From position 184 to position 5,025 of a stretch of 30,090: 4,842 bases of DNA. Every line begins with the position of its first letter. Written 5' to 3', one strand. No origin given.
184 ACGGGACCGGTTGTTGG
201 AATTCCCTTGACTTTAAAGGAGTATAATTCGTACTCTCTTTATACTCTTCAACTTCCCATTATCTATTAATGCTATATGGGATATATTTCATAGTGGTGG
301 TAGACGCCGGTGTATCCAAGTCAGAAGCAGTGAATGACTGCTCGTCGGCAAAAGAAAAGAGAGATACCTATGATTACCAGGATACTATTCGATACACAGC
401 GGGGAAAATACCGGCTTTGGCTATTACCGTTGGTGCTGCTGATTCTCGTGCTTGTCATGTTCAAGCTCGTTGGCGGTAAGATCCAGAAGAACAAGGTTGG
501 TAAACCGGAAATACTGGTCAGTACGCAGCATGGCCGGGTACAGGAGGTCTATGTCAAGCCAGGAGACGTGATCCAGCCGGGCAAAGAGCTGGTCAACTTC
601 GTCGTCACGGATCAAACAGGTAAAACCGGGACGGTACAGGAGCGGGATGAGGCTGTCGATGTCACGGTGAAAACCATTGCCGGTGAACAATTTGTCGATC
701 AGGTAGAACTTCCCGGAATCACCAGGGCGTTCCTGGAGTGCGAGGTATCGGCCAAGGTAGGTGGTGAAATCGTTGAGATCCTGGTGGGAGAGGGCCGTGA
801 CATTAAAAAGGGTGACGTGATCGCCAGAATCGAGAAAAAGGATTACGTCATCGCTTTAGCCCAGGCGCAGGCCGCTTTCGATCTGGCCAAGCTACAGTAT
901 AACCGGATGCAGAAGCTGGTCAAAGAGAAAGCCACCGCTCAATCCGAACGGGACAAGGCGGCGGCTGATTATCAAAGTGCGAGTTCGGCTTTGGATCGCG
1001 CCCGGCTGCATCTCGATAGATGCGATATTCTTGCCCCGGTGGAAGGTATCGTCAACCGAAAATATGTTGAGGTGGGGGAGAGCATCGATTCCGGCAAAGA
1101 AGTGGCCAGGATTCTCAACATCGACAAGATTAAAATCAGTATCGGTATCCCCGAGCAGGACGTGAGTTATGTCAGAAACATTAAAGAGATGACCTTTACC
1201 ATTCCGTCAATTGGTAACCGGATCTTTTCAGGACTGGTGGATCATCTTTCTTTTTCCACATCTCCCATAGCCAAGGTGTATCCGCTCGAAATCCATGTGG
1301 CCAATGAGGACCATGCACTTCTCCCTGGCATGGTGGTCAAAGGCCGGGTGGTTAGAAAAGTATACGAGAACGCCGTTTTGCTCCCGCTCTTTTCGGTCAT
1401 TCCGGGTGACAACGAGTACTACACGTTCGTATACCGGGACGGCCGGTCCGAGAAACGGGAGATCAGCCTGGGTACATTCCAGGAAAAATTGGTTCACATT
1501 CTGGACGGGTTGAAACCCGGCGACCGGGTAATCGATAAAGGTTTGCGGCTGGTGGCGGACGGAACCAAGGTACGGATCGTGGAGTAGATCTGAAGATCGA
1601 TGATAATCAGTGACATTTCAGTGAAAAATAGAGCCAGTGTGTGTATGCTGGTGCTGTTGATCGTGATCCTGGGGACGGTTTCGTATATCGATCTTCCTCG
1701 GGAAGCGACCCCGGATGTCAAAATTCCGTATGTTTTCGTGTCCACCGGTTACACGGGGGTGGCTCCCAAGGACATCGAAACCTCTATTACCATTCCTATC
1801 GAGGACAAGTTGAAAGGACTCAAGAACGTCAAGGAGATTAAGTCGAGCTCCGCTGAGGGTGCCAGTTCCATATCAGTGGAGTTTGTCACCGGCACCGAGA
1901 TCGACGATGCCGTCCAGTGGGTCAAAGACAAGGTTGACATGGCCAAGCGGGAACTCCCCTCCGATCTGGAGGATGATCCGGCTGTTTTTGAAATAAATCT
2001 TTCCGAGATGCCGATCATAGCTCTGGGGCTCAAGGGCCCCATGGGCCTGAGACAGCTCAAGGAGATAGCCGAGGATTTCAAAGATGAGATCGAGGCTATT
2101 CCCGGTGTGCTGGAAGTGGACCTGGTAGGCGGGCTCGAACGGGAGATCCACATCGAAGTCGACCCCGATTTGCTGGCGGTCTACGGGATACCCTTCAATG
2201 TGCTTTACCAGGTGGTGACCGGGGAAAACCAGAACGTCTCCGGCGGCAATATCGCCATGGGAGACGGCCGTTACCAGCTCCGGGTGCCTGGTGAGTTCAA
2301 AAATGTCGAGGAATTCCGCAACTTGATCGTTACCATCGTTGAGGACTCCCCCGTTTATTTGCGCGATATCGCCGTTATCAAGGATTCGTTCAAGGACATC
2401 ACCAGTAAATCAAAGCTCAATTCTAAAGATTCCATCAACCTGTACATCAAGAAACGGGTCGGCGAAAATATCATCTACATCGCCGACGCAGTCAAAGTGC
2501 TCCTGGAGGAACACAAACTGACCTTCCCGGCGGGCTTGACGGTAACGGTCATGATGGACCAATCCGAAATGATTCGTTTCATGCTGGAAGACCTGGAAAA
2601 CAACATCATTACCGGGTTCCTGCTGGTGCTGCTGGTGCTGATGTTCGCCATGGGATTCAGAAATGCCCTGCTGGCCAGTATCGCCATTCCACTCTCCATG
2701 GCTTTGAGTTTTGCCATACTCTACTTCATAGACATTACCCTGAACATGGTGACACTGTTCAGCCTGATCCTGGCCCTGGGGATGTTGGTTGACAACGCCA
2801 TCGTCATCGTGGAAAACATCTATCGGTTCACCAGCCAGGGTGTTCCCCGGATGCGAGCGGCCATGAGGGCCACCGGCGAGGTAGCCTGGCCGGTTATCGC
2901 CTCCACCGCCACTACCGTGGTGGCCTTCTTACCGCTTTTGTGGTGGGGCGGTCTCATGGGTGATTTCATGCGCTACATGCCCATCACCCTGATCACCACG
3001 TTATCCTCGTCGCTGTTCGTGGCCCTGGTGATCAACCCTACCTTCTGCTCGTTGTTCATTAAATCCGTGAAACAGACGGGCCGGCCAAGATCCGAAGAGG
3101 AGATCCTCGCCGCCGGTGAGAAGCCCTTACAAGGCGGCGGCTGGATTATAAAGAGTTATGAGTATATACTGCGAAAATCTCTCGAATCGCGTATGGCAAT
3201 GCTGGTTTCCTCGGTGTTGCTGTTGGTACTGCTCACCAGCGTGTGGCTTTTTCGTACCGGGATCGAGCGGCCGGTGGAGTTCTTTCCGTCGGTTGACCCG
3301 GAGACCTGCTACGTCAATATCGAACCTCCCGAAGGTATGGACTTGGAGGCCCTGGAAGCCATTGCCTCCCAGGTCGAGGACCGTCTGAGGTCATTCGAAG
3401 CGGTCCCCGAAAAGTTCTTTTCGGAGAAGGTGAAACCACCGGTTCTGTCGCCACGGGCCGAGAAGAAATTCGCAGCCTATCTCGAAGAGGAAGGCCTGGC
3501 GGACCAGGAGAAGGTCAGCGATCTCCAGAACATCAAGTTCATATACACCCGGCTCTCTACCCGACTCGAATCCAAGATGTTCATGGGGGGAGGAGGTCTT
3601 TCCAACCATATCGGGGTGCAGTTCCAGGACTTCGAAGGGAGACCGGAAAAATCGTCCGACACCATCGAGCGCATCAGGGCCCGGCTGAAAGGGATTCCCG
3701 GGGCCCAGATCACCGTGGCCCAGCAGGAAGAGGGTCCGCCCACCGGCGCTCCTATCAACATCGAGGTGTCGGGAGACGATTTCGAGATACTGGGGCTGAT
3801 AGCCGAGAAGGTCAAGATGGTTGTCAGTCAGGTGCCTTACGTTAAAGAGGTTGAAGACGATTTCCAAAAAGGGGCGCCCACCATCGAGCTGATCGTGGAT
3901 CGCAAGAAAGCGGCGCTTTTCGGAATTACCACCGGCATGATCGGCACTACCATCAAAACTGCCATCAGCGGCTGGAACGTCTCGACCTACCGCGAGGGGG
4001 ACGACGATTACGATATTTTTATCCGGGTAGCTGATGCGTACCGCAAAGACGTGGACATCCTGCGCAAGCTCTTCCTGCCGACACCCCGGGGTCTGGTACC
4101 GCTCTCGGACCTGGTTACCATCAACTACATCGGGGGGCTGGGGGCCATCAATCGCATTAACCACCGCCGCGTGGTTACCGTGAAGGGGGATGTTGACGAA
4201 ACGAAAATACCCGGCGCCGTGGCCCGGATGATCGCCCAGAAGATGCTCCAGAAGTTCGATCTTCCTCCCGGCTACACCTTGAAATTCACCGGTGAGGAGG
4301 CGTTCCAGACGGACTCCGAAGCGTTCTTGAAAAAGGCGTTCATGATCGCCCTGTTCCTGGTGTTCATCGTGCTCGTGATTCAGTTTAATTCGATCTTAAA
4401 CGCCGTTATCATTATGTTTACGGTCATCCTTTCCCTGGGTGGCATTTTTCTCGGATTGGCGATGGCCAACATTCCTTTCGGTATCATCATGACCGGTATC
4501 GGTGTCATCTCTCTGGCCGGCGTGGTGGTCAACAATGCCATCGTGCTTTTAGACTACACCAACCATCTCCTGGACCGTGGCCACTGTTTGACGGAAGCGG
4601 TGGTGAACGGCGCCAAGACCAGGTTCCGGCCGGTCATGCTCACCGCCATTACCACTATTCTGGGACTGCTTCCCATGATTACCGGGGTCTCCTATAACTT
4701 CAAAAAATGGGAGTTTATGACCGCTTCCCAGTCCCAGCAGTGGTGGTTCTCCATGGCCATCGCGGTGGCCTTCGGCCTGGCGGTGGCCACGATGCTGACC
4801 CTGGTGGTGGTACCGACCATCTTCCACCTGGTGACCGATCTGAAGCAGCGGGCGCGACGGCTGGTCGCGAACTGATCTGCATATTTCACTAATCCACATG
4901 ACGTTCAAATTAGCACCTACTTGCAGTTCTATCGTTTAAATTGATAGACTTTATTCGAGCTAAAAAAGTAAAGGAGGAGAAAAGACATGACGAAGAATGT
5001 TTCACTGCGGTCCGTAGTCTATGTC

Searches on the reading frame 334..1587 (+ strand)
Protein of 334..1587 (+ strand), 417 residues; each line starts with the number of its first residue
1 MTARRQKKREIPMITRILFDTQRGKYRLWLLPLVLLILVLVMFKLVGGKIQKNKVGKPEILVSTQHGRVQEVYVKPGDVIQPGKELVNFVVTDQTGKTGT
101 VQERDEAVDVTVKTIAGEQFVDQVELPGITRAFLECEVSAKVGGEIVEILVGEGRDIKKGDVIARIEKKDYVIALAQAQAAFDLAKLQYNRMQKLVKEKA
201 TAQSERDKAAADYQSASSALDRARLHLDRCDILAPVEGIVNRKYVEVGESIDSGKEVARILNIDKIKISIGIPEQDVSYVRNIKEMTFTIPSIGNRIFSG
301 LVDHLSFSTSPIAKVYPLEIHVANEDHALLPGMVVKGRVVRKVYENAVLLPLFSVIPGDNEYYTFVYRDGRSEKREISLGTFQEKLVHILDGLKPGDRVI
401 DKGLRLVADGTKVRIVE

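Call 23: find_encoding_contigs(protein=window:334-1587:+, flank=10000, max_places=4)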
Protein window:334-1587:+ (417 aa): no gene with exactly this product is on record in the collection.

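Call 75: search_protein_families(library=pfam, proteins=[window:334-1587:+], max_evalue=0.01)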
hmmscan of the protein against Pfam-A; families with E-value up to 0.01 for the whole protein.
window:334-1587:+ (417 aa): 4 families
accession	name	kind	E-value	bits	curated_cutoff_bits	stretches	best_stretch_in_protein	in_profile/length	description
PF16576.10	HlyD_D23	-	3.7e-22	79.1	30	1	137-335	21-214/214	Barrel-sandwich domain of CusB or HlyD membrane-fusion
PF13437.12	HlyD_3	-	5.6e-17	62.8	22.2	1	232-332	2-106/106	HlyD family secretion protein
PF00364.28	Biotin_lipoyl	-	2.5e-08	34.1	22.1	1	135-166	42-73/73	Biotin-requiring enzyme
PF13533.13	Biotin_lipoyl_2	-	7.5e-08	32.5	29.8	1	138-167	3-32/32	Biotin-lipoyl like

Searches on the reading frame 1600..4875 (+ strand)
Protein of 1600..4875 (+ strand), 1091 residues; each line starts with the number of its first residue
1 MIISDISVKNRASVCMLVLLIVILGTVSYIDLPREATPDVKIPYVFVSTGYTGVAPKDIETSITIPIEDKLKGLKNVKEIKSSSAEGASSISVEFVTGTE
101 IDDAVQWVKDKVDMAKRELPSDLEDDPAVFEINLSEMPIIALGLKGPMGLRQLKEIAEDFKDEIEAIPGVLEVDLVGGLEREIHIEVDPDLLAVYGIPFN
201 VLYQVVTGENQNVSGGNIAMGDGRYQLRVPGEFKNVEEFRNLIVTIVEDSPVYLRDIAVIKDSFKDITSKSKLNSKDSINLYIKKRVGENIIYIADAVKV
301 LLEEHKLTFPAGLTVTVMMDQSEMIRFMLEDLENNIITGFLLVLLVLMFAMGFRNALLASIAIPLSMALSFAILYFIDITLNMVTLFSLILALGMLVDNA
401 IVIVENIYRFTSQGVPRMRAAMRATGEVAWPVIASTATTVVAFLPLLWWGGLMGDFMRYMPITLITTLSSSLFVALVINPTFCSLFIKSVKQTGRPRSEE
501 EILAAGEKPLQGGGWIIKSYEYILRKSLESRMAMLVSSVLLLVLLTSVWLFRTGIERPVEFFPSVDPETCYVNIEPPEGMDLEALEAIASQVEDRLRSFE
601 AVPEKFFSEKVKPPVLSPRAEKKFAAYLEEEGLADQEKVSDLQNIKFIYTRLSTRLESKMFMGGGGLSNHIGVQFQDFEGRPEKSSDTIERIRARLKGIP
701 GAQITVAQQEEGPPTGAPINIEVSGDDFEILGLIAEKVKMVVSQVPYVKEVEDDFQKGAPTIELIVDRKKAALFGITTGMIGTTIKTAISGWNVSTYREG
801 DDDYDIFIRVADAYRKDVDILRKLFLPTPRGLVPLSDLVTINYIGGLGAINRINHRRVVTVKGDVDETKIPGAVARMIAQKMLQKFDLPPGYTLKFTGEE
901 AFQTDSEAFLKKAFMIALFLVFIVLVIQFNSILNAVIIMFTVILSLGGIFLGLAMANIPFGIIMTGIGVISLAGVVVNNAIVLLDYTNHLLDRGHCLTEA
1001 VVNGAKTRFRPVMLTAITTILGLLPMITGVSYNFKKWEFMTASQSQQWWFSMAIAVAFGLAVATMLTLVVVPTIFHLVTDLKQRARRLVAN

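Call 55: list_cluster_members(proteins=[window:1600-4875:+, L016:21830-21988:+, L016:20806-21015:-, L016:20146-20439:-])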
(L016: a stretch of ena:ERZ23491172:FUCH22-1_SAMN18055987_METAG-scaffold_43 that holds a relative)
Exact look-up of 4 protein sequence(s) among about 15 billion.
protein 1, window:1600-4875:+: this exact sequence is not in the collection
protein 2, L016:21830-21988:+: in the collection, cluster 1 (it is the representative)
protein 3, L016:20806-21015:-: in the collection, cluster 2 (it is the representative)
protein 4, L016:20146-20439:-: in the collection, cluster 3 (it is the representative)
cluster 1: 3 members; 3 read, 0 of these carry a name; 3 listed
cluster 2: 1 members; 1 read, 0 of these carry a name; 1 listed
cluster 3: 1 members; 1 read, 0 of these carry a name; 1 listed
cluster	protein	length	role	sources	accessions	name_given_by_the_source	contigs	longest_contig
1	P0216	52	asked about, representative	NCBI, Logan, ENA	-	-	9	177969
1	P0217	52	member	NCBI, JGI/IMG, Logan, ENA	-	-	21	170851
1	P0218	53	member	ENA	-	-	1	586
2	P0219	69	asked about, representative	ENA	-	-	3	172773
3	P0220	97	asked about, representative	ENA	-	-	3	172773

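Call 56: find_encoding_contigs(protein=P0216, flank=10000, max_places=2)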
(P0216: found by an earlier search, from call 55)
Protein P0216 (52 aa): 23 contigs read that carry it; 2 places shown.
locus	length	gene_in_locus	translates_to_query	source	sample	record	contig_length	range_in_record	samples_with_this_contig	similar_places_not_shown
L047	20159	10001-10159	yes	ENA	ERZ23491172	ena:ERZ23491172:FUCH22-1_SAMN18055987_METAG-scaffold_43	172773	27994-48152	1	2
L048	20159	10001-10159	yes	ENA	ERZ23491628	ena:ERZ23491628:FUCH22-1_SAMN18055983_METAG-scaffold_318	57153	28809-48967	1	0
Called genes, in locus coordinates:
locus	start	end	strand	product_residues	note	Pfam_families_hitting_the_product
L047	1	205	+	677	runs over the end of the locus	PF22745:Nlig-Ia, PF01653:DNA_ligase_aden, PF03120:OB_DNA_ligase, PF03119:DNA_ligase_ZBD, PF14520:HHH_5 (weak), PF12826:HHH_2, PF00533:BRCT, PF12738:PTCB-BRCT (weak)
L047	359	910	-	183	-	-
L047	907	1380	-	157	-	PF13620:CarboxypepD_reg (weak)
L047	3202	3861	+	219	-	-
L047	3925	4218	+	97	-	-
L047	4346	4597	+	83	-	-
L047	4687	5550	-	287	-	PF00149:Metallophos, PF12850:Metallophos_2 (weak)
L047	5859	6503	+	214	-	PF22629:ACT_AHAS_ss (faint), PF01842:ACT, PF13740:ACT_6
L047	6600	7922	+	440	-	PF05167:DUF711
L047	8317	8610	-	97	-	-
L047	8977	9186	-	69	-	-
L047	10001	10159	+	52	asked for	-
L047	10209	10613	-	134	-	PF03061:4HBT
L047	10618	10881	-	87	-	-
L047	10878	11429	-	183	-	PF07719:TPR_2 (faint), PF13181:TPR_8 (faint)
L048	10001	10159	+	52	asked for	-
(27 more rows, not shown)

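Call 75: search_protein_families(library=pfam, proteins=[window:1600-4875:+], max_evalue=0.01)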
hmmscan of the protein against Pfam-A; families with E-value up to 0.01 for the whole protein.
window:1600-4875:+ (1091 aa): 2 families
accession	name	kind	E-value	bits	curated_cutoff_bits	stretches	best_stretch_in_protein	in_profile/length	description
PF00873.25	ACR_tran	-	1e-208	696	28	2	4-605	2-596/1021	AcrB/AcrD/AcrF family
PF03176.21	MMPL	-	2e-08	34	20.5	2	858-1081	91-305/333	MMPL family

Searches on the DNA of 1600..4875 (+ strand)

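Call 82: search_rna_families(sources=[L048, L022, L053], threshold=gathering)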
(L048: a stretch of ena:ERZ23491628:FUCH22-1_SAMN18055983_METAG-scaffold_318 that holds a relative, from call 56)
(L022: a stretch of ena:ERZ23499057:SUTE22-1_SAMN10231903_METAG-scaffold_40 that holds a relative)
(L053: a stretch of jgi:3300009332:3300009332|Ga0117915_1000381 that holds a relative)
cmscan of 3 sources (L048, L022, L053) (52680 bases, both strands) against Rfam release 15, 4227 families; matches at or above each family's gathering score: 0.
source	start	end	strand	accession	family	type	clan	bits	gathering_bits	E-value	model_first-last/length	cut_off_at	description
